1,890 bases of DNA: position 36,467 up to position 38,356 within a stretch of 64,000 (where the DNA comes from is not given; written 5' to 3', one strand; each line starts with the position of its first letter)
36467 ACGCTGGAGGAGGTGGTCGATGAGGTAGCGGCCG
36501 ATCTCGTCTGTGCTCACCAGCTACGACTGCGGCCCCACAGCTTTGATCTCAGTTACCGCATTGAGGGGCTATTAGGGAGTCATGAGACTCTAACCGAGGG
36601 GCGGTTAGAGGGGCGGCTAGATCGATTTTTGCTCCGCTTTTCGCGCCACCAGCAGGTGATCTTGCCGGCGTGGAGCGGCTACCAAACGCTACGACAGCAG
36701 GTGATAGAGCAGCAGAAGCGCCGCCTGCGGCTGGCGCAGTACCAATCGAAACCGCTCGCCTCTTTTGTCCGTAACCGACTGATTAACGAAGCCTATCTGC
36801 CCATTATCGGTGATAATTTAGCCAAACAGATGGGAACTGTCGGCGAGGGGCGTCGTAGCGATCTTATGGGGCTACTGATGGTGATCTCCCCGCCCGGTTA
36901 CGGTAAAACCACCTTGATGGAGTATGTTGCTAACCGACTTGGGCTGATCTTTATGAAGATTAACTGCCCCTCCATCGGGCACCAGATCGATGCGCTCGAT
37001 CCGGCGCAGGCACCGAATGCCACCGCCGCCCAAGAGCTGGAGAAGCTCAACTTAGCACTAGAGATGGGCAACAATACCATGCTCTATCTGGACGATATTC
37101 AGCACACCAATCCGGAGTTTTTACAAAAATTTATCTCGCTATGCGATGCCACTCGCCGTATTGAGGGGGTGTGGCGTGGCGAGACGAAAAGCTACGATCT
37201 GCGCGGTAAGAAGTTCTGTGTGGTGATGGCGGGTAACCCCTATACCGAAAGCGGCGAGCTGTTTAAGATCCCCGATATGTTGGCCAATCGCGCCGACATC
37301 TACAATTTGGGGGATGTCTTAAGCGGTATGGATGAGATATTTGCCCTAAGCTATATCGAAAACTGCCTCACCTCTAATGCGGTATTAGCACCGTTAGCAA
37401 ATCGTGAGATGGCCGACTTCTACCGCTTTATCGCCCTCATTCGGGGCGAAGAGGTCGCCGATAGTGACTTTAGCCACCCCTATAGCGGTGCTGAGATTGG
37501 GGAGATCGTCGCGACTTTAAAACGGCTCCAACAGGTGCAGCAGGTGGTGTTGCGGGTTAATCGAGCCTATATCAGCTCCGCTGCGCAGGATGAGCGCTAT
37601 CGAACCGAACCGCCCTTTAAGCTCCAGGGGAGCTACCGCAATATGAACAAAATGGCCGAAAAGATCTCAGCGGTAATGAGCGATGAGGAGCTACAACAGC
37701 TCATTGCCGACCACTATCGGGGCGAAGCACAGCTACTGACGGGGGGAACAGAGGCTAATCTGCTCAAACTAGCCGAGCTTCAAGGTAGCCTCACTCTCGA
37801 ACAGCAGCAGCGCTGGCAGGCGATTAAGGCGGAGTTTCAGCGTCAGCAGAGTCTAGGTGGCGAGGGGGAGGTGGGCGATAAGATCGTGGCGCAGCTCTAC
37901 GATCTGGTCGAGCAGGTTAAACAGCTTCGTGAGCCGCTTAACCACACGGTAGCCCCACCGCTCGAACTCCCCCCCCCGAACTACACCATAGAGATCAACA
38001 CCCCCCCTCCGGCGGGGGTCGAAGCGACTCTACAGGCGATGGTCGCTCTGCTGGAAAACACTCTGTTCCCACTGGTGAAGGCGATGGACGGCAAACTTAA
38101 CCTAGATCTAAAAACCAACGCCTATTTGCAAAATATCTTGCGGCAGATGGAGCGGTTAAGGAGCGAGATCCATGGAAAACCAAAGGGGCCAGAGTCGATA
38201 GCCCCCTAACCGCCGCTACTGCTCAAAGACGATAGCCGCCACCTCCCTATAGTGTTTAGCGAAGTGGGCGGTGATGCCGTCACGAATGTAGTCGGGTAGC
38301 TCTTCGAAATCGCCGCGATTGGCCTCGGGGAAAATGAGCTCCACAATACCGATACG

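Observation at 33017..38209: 1730-aa ORF with a single C-terminal MoxR/dynein-like AAA+ module and about 1250 aa of unassigned upstream sequence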

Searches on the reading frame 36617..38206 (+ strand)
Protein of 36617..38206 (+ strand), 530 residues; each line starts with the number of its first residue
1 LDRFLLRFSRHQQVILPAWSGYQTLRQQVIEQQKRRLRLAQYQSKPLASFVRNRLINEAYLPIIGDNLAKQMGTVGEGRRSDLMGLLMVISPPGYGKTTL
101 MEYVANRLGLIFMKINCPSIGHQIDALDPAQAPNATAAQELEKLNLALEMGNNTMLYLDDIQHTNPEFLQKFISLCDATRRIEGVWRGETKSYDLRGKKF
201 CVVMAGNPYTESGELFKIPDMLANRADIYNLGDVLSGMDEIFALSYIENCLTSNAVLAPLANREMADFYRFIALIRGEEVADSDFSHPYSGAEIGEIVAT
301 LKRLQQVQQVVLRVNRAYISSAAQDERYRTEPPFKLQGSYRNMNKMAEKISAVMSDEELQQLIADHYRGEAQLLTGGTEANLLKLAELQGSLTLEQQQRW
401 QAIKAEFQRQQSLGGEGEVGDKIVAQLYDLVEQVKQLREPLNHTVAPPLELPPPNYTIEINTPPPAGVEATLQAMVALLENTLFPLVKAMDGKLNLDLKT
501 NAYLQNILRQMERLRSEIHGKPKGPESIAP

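Call 39: predict_structure(alignment_id=A2)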
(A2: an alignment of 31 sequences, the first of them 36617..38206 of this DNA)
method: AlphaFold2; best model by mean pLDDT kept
length: 530 residues; sequences in the alignment: 31
mean_pLDDT: 70.9   pTM: 0.42
mean pLDDT of the five models: 70.9, 65.2, 63.3, 61.4, 58.6
residues with pLDDT >= 90: 42; 70-90: 283; 50-70: 128; < 50: 77
segments of 3 or more residues with pLDDT < 50: 42-47, 74-94, 209-230, 444-459, 521-530
pLDDT, mean of each block of 10 residues (from residue 1): 81 89 89 75 49 59 61 45 36 55 75 79 71 81 83 77 69 62 77 69 58 41 39 61 73 80 82 90 89 92 89 82 74 77 78 88 83 74 86 90 86 61 68 71 45 42 59 76 69 73 82 75 44
secondary structure, 60 per line:
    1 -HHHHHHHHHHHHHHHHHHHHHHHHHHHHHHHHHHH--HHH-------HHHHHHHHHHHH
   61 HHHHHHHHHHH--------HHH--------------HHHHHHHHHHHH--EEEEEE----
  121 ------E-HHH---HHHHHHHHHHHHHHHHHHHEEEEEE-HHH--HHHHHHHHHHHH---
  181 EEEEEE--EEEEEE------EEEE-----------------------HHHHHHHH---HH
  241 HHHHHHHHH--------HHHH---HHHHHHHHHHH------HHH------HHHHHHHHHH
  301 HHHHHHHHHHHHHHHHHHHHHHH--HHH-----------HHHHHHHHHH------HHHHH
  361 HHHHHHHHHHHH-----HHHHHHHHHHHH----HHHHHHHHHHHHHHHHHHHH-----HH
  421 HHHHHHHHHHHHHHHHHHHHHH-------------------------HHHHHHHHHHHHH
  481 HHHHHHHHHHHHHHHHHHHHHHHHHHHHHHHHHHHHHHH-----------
elements in order: H2-36 H49-71 H97-108 E111-116 H135-153 E154-159 H166-177 E181-186 E189-194 E201-204 H228-235 H239-249 H258-261 H265-275 H291-323 H340-349 H356-372 H378-389 H394-413 H419-442 H468-519
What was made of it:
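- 36749..37786 (+): AAA+ core plus lid (aa about 1245-1590), the most conserved part of the protein. Motifs: Walker A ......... (36887-36913), Walker B LYLDD (37082-37096, DD rather than DE), a predicted pre-sensor-1 beta-hairpin (aa 1381-1394), sensor-1 AGNP (37229-37240), arginine-finger candidate R1425 in NRAD (37286-37297), and sensor-2 candidate R1541 in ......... Secondary structure comes from the AlphaFold2 model, pLDDT 71 (call 39).
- On MoxR-family AAA+: Model confidence is moderate (pLDDT 71; call 39).
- On Classical AAA clade (Vps4, p97, FtsH): A hairpin is predicted (call 39).
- Closest known: Vps4 / ESCRT-III. Different: It has a single arginine in NRAD instead of the classical SRH pair, and a predicted pre-sensor-1 hairpin that classical AAA lacks (call 39).
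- The C-terminal model is only moderate (pLDDT 71, pTM 0.42; call 39). The model shows a pre-sensor-1 hairpin (call 39). The model shows no helix-2 insert (call 39).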

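Call 41: search_solved_structures(query=A2, max_evalue=1, show_alignments=3)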
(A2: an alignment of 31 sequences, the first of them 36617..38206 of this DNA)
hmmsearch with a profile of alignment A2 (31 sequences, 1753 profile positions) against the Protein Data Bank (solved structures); distinct sequences matched with E-value up to 1: 33.
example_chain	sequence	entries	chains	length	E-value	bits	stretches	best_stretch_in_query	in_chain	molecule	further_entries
9dx3_A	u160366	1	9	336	0.064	13.5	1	1284-1324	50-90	Holliday junction branch migration complex subunit RuvB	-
9dx4_A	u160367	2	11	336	0.064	13.5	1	1284-1324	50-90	Holliday junction branch migration complex subunit RuvB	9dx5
8a3k_UNK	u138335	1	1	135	0.1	12.8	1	1628-1745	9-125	sc-apCC-4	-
9bji_A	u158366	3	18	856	0.18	12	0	1293-1325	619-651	Nuclear valosin-containing protein-like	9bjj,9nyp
1aep_A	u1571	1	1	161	0.21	11.8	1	1577-1684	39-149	APOLIPOPHORIN III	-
1ls4_A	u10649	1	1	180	0.29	11.3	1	1577-1684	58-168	Apolipophorin-III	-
1ixr_C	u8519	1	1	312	0.38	11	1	1286-1325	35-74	RuvB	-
1ixs_B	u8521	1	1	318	0.39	10.9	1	1286-1325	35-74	RuvB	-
8efv_D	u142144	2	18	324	0.4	10.9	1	1286-1325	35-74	Holliday junction ATP-dependent DNA helicase RuvB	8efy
1hqc_A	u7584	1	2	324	0.4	10.9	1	1286-1325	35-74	RUVB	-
5kiy_A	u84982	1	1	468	0.43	10.8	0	1293-1326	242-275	Transitional endoplasmic reticulum ATPase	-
5dyg_A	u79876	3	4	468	0.44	10.8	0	1293-1326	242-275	Transitional endoplasmic reticulum ATPase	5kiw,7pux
7wub_C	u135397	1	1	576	0.5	10.5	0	1293-1326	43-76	Transitional endoplasmic reticulum ATPase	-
7wub_D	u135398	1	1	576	0.5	10.5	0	1293-1326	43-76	Transitional endoplasmic reticulum ATPase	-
6oaa_B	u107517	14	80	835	0.53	10.5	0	1293-1325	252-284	Cell division control protein 48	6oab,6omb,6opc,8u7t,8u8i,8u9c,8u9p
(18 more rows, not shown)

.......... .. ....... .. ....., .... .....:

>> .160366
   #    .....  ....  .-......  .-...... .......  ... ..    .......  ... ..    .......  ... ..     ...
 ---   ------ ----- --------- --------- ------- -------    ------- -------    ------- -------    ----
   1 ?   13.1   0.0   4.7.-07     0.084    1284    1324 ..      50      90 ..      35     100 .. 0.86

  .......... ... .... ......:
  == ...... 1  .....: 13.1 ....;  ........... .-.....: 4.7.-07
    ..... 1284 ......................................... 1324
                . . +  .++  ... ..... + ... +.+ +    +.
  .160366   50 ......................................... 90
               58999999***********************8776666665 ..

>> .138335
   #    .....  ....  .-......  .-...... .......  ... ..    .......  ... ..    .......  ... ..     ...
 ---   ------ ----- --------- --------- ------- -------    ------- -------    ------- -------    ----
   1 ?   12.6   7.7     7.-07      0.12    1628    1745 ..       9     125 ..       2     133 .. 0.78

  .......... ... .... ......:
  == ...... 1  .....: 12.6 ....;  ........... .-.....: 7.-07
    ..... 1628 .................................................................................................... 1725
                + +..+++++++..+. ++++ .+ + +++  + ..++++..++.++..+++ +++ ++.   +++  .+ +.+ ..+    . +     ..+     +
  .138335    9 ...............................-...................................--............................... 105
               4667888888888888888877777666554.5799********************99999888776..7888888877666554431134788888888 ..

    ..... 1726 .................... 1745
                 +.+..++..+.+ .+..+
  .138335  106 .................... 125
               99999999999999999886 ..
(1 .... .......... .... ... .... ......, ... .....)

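Call 42: fold_search(model_id=the predicted structure, library=pdb)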
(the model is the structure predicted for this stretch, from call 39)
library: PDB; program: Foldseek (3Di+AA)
matches with E <= 10: 593; with E <= 0.001: 7
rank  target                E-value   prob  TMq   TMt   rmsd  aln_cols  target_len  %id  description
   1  7qhs_7                3.8e-05  1.00  0.18  0.15  20.0       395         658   12  S. cerevisiae CMGE nucleating origin DNA melting (released 2022-06-15)
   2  9qh8_A                8.9e-04  1.00  0.19  0.34  11.5       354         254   14  reduced NorQ-NorD VWA domain complex from Paracoccus denitrificans (released 2026-03-25)
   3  9cc1_F                9.4e-04  0.94  0.16  0.17  20.2       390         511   13  Human Mitochondrial LONP1 Idle State bound to substrate and 6 ADP (released 2025-04-30)
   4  8s0a_6                9.4e-04  0.80  0.16  0.13  21.4       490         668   11  H. sapiens MCM2-7 hexamer bound to double stranded DNA (released 2024-10-02)
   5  9qhg_E                9.9e-04  0.98  0.16  0.31  17.2       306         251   15  NorQD complex state 4 from Jhaorihella thermophila (released 2026-03-25)
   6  8p5e_7                9.9e-04  0.92  0.17  0.14  19.9       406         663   10  S. cerevisiae nexus-sCMGE after DNA replication initiation (released 2024-05-29)
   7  8rif_7                9.9e-04  0.84  0.16  0.12  20.5       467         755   11  Cryo-EM structure of the MCM double hexamer loaded onto dsDNA. (released 2025-01-01)
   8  7xbk_G                1.3e-03  0.96  0.18  0.26  23.8       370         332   14  Structure and mechanism of a mitochondrial AAA+ disaggregase CLPB (released 2023-01-25)
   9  8ouw_6                1.6e-03  0.66  0.15  0.12  21.0       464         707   12  Cryo-EM structure of CMG helicase bound to TIM-1/TIPN-1 and homodimeric DNSN-1 on fork DNA (Caenorhabditis elegans) (released 2023-08-16)
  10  9qh4_A                1.7e-03  0.99  0.16  0.31  17.0       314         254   14  NorQ hexamer from Paracoccus denitrificans (released 2026-03-25)
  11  7uiy_F                1.9e-03  0.99  0.21  0.20  22.1       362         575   16  ClpAP complex bound to ClpS N-terminal extension, class IIIa (released 2022-10-26)
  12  8zrs_F                2.1e-03  0.98  0.19  0.30  24.0       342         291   15  Crystal structure of Skd3, AAA+ only (released 2025-06-11)
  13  9qhd_A                2.6e-03  0.99  0.17  0.30  11.4       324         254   13  NorQD complex state 1 from Jhaorihella thermophila (released 2026-03-25)
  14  6uqe_A                2.7e-03  0.99  0.21  0.20  21.1       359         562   16  ClpA/ClpP Disengaged State bound to RepA-GFP (released 2020-04-22)
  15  9qh8_C                2.9e-03  0.96  0.15  0.29  17.7       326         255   13  reduced NorQ-NorD VWA domain complex from Paracoccus denitrificans (released 2026-03-25)
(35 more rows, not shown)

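Call 47: search_protein_families(library=pfam, proteins=[window:36617-38206:+], max_evalue=10)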
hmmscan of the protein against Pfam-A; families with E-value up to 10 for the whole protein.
window:36617-38206:+ (530 aa): 7 families
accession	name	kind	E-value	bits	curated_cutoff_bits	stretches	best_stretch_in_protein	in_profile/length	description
PF00004.35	AAA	-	7.4e-07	30.1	21.2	1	88-168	2-73/131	ATPase family associated with various cellular activities (AAA)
PF07728.20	AAA_5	-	8e-07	29.6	22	1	89-214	4-127/139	AAA domain (dynein-related subfamily)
PF13401.12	AAA_22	-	3e-06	28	27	1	85-178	6-110/130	AAA domain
PF13191.12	AAA_16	-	0.0013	19.7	32.6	1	79-129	23-75/167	AAA ATPase domain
PF05496.18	RuvB_N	-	0.0034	17.6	27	1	79-125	28-74/159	Holliday junction DNA helicase RuvB P-loop domain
PF21934.1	Yop-YscD_ppl_3rd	-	0.043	14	24.3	1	387-410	29-52/64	YscD/CdsD-like Bon-like domain 3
PF04415.17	DUF515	-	0.069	12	29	1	347-435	91-178/449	Protein of unknown function (DUF515)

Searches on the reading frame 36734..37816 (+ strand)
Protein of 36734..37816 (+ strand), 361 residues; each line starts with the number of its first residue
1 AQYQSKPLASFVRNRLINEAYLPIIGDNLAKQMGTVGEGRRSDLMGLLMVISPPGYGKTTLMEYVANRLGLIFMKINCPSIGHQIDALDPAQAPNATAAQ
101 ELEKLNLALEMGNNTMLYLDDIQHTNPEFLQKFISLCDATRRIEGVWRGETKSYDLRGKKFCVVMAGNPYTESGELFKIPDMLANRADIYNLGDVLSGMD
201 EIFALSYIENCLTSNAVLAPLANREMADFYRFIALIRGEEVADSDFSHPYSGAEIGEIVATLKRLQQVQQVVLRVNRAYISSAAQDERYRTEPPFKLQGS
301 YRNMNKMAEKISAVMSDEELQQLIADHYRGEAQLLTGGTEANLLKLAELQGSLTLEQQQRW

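Call 63: search_solved_structures(query=A3, max_evalue=10, show_alignments=4)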
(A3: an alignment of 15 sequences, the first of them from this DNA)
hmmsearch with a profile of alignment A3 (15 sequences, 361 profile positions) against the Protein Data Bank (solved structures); distinct sequences matched with E-value up to 10: 218 (the best 60 are shown).
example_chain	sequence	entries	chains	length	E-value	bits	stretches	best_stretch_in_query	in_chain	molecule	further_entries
7swl_A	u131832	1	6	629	2.3e-07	33.3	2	14-81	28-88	Rix7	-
6mat_A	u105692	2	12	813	3.6e-07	32.6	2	14-81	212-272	Rix7 mutant | Rix7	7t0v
7t3i_A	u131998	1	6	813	3.6e-07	32.6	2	14-81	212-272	Rix7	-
9bji_A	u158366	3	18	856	1.6e-06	30.5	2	48-82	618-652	Nuclear valosin-containing protein-like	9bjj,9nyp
7wub_C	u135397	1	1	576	6.8e-06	28.4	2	48-86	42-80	Transitional endoplasmic reticulum ATPase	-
5vc7_A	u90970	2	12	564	6.9e-06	28.4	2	49-84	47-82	VCP-like ATPase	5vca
7wub_D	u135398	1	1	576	6.9e-06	28.4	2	48-86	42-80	Transitional endoplasmic reticulum ATPase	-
6chs_H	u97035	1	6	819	7e-06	28.4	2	48-86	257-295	Putative cell division control protein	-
6mck_A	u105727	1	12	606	8e-06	28.2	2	48-86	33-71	Transitional endoplasmic reticulum ATPase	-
7rlj_A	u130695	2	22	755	1.1e-05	27.7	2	48-86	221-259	Transitional endoplasmic reticulum ATPase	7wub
8yka_A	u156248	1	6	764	1.2e-05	27.7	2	48-86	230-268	Transitional endoplasmic reticulum ATPase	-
7lmy_A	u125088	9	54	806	1.3e-05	27.6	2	48-86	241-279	Transitional endoplasmic reticulum ATPase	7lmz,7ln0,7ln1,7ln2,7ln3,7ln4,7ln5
5g4g_A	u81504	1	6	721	1.3e-05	27.5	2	49-84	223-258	VCP-LIKE ATPASE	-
5c18_A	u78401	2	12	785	1.3e-05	27.5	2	48-86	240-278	Transitional endoplasmic reticulum ATPase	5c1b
7y4w_A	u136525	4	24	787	1.3e-05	27.5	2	48-86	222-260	Transitional endoplasmic reticulum ATPase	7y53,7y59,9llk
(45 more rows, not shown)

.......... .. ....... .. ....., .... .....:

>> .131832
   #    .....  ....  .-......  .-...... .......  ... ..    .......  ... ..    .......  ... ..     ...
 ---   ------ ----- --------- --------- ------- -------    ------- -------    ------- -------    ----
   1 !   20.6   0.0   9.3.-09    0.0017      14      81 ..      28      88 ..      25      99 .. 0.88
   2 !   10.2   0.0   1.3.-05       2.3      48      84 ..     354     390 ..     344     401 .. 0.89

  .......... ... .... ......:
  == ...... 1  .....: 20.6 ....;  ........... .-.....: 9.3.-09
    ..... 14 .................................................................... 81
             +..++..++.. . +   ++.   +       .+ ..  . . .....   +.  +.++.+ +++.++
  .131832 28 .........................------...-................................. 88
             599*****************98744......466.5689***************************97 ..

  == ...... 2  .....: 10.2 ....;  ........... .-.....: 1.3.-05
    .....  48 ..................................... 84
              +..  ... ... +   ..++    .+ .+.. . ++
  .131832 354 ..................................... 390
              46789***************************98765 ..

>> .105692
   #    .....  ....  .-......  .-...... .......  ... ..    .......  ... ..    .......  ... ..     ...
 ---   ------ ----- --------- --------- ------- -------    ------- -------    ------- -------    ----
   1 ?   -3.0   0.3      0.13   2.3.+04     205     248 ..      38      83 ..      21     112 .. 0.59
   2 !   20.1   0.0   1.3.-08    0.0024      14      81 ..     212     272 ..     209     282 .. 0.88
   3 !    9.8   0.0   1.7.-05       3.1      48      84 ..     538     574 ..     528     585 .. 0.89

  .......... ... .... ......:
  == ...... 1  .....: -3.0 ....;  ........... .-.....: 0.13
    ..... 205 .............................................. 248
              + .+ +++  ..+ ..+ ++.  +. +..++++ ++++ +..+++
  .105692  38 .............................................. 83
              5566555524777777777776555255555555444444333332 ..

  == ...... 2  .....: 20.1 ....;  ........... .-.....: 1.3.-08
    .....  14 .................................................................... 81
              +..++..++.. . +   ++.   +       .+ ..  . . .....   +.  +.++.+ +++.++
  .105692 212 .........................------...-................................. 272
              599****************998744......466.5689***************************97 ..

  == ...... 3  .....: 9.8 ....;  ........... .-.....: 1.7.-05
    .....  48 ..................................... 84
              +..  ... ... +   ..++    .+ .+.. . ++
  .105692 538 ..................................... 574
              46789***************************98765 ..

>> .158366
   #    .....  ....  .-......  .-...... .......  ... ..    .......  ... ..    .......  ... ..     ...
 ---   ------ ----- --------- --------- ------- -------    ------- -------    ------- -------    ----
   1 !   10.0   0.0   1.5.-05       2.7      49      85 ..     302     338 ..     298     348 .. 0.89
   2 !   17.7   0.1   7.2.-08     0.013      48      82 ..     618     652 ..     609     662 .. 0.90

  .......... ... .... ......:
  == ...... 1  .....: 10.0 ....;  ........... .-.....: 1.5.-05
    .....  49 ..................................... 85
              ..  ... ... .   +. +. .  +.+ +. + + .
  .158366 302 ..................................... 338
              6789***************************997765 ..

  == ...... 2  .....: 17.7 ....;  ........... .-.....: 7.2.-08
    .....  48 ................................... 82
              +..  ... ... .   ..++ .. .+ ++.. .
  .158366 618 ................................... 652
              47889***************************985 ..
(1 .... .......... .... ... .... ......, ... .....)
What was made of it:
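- On Classical AAA clade (Vps4, p97, FtsH): Profile similarity to Rix7/p97 is limited to positions 14-86 (call 63).
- Closest known: Vps4 / ESCRT-III. Same: The P-loop half of the AAA+ domain is most similar in sequence to classical AAA proteins (Rix7/p97, E 2e-7; call 63).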
